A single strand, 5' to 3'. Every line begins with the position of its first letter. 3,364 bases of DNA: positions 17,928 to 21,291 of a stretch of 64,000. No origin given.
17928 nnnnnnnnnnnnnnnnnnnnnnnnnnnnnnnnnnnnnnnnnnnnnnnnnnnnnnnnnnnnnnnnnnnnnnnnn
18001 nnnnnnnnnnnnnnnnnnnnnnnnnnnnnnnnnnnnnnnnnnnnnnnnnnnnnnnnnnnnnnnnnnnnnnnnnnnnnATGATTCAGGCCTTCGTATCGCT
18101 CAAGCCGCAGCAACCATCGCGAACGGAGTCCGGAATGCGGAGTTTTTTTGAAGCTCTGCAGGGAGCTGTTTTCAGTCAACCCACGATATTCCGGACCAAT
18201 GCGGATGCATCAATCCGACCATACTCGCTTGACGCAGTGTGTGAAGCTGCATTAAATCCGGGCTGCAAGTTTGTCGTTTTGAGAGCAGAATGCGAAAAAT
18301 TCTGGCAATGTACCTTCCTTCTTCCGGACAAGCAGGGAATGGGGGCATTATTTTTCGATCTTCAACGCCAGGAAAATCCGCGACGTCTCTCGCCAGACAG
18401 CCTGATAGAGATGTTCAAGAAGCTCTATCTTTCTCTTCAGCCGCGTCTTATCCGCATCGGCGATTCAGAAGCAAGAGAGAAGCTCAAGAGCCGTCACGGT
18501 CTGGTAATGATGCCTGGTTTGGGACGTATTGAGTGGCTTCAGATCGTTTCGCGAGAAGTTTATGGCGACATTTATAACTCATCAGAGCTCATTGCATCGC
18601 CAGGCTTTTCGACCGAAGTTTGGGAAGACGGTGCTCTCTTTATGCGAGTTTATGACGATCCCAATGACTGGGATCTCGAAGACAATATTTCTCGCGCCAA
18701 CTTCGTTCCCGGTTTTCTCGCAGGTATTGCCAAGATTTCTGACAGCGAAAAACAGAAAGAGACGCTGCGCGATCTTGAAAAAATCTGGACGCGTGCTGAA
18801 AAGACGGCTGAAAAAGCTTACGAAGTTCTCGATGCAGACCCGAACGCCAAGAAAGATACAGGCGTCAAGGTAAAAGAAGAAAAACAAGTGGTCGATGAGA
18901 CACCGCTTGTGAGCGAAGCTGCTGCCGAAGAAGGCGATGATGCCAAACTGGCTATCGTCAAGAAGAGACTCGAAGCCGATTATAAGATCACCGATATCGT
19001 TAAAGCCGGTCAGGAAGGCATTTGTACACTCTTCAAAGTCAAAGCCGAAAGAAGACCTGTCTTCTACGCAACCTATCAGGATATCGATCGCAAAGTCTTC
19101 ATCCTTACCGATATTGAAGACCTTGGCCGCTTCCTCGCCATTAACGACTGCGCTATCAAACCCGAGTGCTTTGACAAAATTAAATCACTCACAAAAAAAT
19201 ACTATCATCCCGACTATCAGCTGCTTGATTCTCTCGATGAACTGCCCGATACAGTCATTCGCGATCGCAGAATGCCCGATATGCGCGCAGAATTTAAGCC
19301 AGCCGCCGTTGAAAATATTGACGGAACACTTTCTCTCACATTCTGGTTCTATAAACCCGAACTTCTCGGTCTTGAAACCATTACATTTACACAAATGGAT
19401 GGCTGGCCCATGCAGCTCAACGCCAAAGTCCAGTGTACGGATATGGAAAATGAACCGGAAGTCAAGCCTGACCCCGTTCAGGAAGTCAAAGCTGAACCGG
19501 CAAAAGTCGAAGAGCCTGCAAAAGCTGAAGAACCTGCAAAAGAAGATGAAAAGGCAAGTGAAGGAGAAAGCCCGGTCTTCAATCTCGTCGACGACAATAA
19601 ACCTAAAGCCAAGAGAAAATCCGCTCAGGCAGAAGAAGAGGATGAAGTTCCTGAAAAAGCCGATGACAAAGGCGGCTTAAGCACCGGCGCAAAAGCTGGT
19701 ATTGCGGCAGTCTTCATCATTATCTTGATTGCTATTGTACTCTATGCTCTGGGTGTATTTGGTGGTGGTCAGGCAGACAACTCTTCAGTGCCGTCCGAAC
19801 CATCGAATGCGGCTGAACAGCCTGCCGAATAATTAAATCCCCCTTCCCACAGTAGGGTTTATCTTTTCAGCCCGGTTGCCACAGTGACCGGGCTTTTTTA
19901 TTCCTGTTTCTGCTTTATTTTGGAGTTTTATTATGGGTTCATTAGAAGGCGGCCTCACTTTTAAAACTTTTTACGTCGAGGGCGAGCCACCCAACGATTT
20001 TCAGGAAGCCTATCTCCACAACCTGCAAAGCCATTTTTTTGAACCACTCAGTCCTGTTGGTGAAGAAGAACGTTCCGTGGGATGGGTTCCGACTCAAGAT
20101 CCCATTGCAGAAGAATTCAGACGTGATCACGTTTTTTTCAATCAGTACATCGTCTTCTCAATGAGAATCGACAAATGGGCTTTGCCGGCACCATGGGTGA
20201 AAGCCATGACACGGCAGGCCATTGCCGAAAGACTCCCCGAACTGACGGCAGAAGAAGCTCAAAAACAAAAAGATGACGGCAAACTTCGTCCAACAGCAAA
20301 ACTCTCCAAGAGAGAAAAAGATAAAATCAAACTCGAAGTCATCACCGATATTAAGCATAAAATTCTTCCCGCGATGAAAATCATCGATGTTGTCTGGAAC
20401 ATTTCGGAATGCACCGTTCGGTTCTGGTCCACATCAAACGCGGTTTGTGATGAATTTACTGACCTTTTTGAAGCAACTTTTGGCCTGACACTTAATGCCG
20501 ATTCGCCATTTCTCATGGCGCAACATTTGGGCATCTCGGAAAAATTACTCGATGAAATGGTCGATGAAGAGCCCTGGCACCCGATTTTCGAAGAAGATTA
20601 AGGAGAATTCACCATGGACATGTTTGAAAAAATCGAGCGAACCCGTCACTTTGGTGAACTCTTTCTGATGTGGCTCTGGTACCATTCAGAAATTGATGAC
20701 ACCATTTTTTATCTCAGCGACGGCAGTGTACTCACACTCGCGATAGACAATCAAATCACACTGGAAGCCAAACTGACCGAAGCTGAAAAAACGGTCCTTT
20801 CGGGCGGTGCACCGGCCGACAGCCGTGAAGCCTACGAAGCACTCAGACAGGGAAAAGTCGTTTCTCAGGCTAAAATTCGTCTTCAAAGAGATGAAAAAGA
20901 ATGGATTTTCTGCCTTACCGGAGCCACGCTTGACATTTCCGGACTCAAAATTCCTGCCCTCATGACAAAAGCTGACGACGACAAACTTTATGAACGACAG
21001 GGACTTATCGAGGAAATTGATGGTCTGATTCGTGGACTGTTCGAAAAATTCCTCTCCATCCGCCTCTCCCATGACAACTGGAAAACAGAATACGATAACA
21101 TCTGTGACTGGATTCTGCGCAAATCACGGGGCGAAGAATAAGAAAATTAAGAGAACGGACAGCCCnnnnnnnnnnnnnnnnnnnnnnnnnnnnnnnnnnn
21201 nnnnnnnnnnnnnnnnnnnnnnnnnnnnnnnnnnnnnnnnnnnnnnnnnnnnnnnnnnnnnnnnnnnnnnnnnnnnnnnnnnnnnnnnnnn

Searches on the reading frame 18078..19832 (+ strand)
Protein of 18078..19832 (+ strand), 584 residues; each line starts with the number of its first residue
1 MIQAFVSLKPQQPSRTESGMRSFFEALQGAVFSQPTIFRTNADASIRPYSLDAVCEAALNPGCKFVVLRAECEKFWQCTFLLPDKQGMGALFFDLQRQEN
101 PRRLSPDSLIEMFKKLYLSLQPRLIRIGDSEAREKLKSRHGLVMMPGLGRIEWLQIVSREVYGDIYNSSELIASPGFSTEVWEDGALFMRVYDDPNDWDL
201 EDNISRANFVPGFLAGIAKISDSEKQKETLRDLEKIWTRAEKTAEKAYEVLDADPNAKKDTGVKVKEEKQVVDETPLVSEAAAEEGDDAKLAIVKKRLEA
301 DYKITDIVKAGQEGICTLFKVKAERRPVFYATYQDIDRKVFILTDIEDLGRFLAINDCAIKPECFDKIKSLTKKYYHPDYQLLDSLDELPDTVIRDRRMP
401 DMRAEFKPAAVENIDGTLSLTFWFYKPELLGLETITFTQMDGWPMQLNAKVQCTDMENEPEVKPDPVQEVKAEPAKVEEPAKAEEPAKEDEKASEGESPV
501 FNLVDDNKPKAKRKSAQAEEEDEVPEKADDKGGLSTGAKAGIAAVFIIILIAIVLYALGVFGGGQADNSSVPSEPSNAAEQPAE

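Call 3: search_protein_families(library=pfam, proteins=[window:18078-19832:+], max_evalue=0.01)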
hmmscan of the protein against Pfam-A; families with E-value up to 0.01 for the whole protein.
window:18078-19832:+ (584 aa): 0 families

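Call 31: find_homologous_proteins(query=window:18078-19832:+, max_evalue=0.001)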
Query window:18078-19832:+ (584 aa): 52 proteins with E <= 0.001 among 8000 candidates.
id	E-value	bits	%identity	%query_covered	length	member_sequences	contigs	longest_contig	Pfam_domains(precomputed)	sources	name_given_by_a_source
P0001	0.0e+0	1313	100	100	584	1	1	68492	-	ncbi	-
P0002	2.4e-249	847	66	97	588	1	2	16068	-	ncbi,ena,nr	ncbi:MAG: hypothetical protein J6A01_11840 [Proteobacteria bacterium]|nr:hypothetical protein [Pseud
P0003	3.4e-247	840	65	97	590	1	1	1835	-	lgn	-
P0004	1.5e-244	831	65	97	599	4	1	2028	-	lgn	-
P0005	5.0e-241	819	65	97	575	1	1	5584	-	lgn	-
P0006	4.0e-239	813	67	87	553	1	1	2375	-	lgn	-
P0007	5.2e-237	806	67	97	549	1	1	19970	-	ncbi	-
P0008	5.2e-235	799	66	91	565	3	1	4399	-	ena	-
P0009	6.5e-233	792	70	84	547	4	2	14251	-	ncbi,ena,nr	ncbi:MAG: hypothetical protein IJM59_06510 [Proteobacteria bacterium]|nr:hypothetical protein [Pseud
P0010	6.5e-227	773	69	82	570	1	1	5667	-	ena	-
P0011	2.5e-224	764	70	78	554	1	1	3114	-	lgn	-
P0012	4.0e-224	763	67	86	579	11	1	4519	-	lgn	-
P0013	2.5e-223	761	61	97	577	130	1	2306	-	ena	-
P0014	2.9e-223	761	61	96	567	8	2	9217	-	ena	-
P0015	2.0e-222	758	69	80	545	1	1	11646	-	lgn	-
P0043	2.3e-146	507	47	83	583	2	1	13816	-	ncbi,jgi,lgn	ncbi:MAG: hypothetical protein ACOX8U_09500 [Bradymonadia bacterium]|jgi:hypothetical protein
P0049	1.1e-105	372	57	43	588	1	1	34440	-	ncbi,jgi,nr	ncbi:MAG: hypothetical protein RBU37_03280 [Myxococcota bacterium]|jgi:hypothetical protein|nr:hypot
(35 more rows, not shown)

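Call 32: find_encoding_contigs(protein=P0001, flank=3000, max_places=2)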
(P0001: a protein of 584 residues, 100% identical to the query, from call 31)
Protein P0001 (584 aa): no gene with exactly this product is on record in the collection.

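Call 33: find_encoding_contigs(protein=P0049, flank=4000, max_places=2)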
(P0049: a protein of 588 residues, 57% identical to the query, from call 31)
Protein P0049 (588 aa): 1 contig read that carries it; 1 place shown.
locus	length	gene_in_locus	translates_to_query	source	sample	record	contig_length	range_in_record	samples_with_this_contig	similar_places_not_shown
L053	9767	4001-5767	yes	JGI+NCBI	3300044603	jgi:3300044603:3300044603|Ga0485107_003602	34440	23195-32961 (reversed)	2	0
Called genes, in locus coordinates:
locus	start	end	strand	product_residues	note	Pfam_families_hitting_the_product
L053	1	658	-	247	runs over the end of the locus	-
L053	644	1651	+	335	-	-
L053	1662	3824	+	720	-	-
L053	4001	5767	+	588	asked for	-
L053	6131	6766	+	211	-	-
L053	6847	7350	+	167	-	-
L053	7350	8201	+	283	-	PF02673:BacA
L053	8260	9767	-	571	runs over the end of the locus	PF05157:MshEN, PF00437:T2SSE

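Call 34: find_encoding_contigs(protein=P0043, flank=4000, max_places=2)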
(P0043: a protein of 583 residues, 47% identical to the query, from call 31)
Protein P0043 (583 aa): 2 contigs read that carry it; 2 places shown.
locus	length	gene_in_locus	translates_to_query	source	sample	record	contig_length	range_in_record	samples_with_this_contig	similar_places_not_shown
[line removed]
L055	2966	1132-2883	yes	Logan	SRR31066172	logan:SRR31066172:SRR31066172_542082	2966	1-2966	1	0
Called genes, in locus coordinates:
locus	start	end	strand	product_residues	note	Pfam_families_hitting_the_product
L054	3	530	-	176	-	?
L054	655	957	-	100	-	-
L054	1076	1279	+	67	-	PF02599:CsrA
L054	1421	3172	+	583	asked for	-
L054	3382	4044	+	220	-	PF04381:RdgC (weak)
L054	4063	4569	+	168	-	-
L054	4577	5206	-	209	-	-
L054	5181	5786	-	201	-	PF01121:CoaE, PF13238:AAA_18 (weak)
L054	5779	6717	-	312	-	-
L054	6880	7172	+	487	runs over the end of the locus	-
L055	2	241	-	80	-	?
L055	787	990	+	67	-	PF02599:CsrA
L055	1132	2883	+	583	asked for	-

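Call 56: predict_structure(alignment_id=A2)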
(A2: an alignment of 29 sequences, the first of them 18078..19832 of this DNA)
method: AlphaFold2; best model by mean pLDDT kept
length: 584 residues; sequences in the alignment: 29
mean_pLDDT: 80.8   pTM: 0.65
mean pLDDT of the five models: 80.8, 79.0, 78.9, 78.9, 77.2
residues with pLDDT >= 90: 330; 70-90: 120; 50-70: 27; < 50: 107
segments of 3 or more residues with pLDDT < 50: 139-142, 258-273, 468-481, 483-486, 488-535, 563-581
pLDDT, mean of each block of 10 residues (from residue 1): 95 95 95 91 92 96 96 86 94 88 86 95 95 70 77 95 94 93 96 90 88 92 91 93 92 63 40 63 83 92 91 94 91 91 95 95 96 95 94 88 93 95 92 95 93 82 53 44 45 38 35 39 36 52 87 85 45 43 45
secondary structure, 60 per line:
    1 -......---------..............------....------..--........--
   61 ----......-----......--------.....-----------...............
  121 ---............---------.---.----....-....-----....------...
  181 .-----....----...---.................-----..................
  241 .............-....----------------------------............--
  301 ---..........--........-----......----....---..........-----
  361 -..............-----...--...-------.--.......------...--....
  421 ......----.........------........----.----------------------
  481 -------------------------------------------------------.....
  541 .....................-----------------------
elements in order: E2-7 H17-30 E37-40 H51-58 E65-70 E76-81 E90-94 H106-120 E124-129 H130-135 E154-157 H159-162 H168-171 E178-181 E187-190 H201-217 H223-253 H255-258 H287-298 E304-313 E316-323 E329-334 E339-342 H346-355 H362-375 E381-383 H399-405 E412-414 E417-426 E431-439 E446-453 H536-561

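Call 59: fold_search(model_id=the predicted structure, library=pdb)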
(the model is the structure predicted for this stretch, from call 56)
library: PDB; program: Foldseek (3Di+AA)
matches with E <= 10: 722; with E <= 0.001: 2
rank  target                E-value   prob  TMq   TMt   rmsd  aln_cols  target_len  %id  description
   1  7drg_B                1.2e-05  1.00  0.25  0.38   7.6       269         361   13  Pseudomonas aeruginosa T6SS protein PA0821 (released 2021-06-16)
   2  7drg_A                2.3e-05  1.00  0.23  0.36   9.1       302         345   11  Pseudomonas aeruginosa T6SS protein PA0821 (released 2021-06-16)
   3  9oz0_A                6.6e-03  1.00  0.26  0.54   5.7       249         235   10  Crystal structure of T6SS effector-immunity complex PA3907-PA3908 from Pseudomonas aeruginosa (released 2025-06-18)
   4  6y2r_A                1.4e-02  0.28  0.08  0.12  16.9       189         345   13  Escherichia coli R255A RnlA endoribonuclease (single alanine mutant of RnlA) (released 2021-05-12)
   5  6y2s_B                1.5e-02  0.35  0.08  0.13  16.7       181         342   12  Escherichia coli R318A RnlA endoribonuclease (single alanine mutant of RnlA) (released 2021-03-31)
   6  6y2r_B                2.7e-02  0.15  0.07  0.11  16.6       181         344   14  Escherichia coli R255A RnlA endoribonuclease (single alanine mutant of RnlA) (released 2021-05-12)
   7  6y2q_A                3.0e-02  0.21  0.08  0.12  16.8       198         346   13  Escherichia coli RnlA endoribonuclease (released 2021-05-12)
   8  8c7g_B                3.1e-02  0.06  0.08  0.11  21.5       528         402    9  Drosophila melanogaster Rab7 GEF complex Mon1-Ccz1-Bulli (released 2023-05-17)
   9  6y2s_A                3.9e-02  0.18  0.08  0.12  16.8       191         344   14  Escherichia coli R318A RnlA endoribonuclease (single alanine mutant of RnlA) (released 2021-03-31)
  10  5boi                  6.2e-02  0.41  0.09  0.19  14.0       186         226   10  Bacillus megaterium YpeB C-terminal domain (released 2015-08-12)
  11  4i8o_A                6.2e-02  0.28  0.09  0.14  16.7       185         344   10  Crystal structure of the toxin RnlA from Escherichia coli (released 2013-10-23)
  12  3k44_A                1.0e-01  0.15  0.08  0.21  14.9       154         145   13  Crystal Structure of Drosophila melanogaster Pur-alpha (released 2009-10-27)
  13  2iii                  1.1e-01  0.77  0.13  0.50   4.3       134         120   10  Crystal structure of the adenosylmethionine decarboxylase (aq_254) from aquifex aeolicus vf5 (released 2007-10-09)
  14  2iv9_A                1.3e-01  0.28  0.07  0.17  16.8       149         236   11  B2-appendage from AP2 in complex with Eps15 peptide (released 2007-03-13)
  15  3k44_B                1.4e-01  0.21  0.08  0.24  14.6       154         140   12  Crystal Structure of Drosophila melanogaster Pur-alpha (released 2009-10-27)
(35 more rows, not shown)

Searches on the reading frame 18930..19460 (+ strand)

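Call 67: search_protein_families(library=pfam, proteins=[window:18930-19460:+], max_evalue=5)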
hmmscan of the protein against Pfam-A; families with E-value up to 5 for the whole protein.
window:18930-19460:+ (177 aa): 1 family
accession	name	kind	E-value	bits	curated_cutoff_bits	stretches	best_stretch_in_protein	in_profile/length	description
PF11892.13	PpnN_C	-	0.12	12.9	25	1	68-124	60-116/121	Pyrimidine/purine nucleotide monophosphate nucleosidase, C-terminal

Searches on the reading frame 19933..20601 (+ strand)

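Call 3: search_protein_families(library=pfam, proteins=[window:19933-20601:+], max_evalue=0.01)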
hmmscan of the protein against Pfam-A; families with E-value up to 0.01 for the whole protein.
window:19933-20601:+ (222 aa): 1 family
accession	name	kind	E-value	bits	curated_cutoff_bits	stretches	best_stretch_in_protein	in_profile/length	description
PF04381.17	RdgC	-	0.0016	18.3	25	1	29-177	24-150/298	Putative exonuclease, RdgC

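Call 67: search_protein_families(library=pfam, proteins=[window:19933-20601:+], max_evalue=5)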
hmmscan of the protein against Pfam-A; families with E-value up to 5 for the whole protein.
window:19933-20601:+ (222 aa): 1 family
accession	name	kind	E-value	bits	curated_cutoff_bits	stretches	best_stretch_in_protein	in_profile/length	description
PF04381.17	RdgC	-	0.0016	18.3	25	1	29-177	24-150/298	Putative exonuclease, RdgC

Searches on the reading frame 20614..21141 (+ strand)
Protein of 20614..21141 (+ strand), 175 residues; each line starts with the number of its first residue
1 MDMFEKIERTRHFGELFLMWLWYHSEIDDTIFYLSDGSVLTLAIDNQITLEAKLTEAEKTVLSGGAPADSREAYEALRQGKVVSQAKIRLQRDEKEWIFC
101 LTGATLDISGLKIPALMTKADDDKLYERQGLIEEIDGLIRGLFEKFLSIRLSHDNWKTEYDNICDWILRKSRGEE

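Call 3: search_protein_families(library=pfam, proteins=[window:20614-21141:+], max_evalue=0.01)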
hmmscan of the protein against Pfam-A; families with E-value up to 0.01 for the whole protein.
window:20614-21141:+ (175 aa): 0 families

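Call 67: search_protein_families(library=pfam, proteins=[window:20614-21141:+], max_evalue=5)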
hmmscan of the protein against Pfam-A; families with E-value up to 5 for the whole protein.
window:20614-21141:+ (175 aa): 1 family
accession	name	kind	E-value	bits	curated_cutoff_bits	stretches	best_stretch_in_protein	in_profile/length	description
PF03370.18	CBM_21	-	0.014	16.1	28.9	1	143-168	32-57/113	Carbohydrate/starch-binding module (family 21)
